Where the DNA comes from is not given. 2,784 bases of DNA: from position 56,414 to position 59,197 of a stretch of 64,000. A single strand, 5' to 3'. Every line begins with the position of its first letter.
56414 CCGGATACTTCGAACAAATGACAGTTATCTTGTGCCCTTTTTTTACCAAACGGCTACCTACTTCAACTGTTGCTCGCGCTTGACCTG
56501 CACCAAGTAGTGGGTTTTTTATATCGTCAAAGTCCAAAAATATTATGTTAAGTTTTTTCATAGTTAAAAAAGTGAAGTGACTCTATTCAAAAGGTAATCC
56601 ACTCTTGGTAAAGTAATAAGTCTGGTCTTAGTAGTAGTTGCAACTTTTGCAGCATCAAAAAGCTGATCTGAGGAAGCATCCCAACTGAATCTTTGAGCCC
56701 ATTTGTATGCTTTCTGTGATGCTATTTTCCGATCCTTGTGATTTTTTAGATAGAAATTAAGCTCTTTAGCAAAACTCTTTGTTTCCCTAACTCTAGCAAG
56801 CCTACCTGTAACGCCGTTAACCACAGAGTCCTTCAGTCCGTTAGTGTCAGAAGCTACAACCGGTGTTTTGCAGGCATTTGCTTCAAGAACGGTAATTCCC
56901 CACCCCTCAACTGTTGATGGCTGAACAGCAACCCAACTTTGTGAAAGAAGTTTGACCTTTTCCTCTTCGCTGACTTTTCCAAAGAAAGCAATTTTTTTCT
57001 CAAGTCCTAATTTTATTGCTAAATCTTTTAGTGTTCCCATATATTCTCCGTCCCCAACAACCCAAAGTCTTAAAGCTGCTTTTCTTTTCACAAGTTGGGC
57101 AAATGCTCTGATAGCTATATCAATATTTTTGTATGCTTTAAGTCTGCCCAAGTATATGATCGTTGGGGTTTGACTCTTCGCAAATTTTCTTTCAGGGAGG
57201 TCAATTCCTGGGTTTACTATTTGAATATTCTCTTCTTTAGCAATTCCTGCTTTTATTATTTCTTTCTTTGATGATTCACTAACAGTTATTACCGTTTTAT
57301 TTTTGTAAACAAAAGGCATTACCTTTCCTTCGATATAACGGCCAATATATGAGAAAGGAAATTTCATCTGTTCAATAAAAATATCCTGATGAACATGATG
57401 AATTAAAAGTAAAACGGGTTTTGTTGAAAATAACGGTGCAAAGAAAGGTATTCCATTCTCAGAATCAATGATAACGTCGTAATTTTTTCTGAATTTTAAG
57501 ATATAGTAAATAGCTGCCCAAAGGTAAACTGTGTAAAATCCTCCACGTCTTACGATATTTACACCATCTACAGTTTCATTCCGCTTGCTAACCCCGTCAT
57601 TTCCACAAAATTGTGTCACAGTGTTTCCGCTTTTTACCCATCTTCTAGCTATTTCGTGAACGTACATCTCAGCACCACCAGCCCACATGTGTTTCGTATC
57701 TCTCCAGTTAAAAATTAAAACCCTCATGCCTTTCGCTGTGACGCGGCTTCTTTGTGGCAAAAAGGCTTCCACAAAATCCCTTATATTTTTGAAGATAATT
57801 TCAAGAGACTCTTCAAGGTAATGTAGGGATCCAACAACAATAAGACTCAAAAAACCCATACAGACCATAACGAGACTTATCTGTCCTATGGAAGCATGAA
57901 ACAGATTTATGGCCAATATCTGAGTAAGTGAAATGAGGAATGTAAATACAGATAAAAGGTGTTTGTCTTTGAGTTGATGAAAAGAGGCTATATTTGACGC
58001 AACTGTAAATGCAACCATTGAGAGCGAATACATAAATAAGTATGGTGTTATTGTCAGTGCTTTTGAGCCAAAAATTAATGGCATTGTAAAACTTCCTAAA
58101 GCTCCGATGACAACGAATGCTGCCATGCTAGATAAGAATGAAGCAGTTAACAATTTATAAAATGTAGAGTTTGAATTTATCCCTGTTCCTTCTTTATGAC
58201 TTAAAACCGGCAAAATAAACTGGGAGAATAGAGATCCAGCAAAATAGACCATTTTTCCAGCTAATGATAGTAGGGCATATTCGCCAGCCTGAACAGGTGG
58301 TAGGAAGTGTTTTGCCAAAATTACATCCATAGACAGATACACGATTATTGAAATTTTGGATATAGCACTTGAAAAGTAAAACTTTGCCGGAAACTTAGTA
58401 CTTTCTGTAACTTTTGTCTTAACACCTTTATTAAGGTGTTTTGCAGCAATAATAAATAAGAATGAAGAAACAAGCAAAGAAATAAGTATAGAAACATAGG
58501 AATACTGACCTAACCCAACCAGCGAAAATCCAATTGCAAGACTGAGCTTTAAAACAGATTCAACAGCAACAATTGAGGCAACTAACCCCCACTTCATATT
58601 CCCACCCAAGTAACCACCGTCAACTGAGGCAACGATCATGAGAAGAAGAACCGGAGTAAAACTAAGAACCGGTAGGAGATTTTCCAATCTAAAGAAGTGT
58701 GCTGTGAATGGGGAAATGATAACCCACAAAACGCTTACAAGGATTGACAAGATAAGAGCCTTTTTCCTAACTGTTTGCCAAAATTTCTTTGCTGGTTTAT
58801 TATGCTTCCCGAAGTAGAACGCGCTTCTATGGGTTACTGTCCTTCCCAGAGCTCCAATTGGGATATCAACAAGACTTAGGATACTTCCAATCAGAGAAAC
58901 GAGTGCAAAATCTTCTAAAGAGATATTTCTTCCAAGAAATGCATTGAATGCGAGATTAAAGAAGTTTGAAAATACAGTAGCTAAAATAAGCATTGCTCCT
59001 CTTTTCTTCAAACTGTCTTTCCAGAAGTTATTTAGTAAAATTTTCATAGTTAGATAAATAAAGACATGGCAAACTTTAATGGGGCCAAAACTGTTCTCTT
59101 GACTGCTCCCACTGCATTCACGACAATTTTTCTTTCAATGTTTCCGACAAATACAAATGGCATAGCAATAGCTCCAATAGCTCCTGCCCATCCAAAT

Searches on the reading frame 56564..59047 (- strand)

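Call 58: search_protein_families(library=pfam, proteins=[window:56564-59047:-], max_evalue=0.001)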
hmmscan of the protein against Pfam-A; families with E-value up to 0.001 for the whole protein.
window:56564-59047:- (827 aa): 6 families
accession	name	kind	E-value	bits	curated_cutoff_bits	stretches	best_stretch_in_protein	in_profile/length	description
PF00534.26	Glycos_transf_1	-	3.6e-42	144.2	26.4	1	622-783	10-172/172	Glycosyl transferases group 1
PF13692.12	Glyco_trans_1_4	-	4e-31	108.6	27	1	628-768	2-141/142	Glycosyl transferases group 1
PF20706.3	GT4-conflict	-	5.8e-15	55.6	26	1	603-795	169-384/385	Family 4 Glycosyltransferase in conflict systems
PF13439.12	Glyco_transf_4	-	2.1e-14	54.3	28.5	1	457-617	2-168/170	Glycosyltransferase Family 4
PF13524.12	Glyco_trans_1_2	-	1e-06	29.2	25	1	650-796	7-142/144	Glycosyl transferase-like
PF13579.12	Glyco_trans_4_4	-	6.9e-05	23.7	29.7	1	457-611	1-155/158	Glycosyl transferase 4-like domain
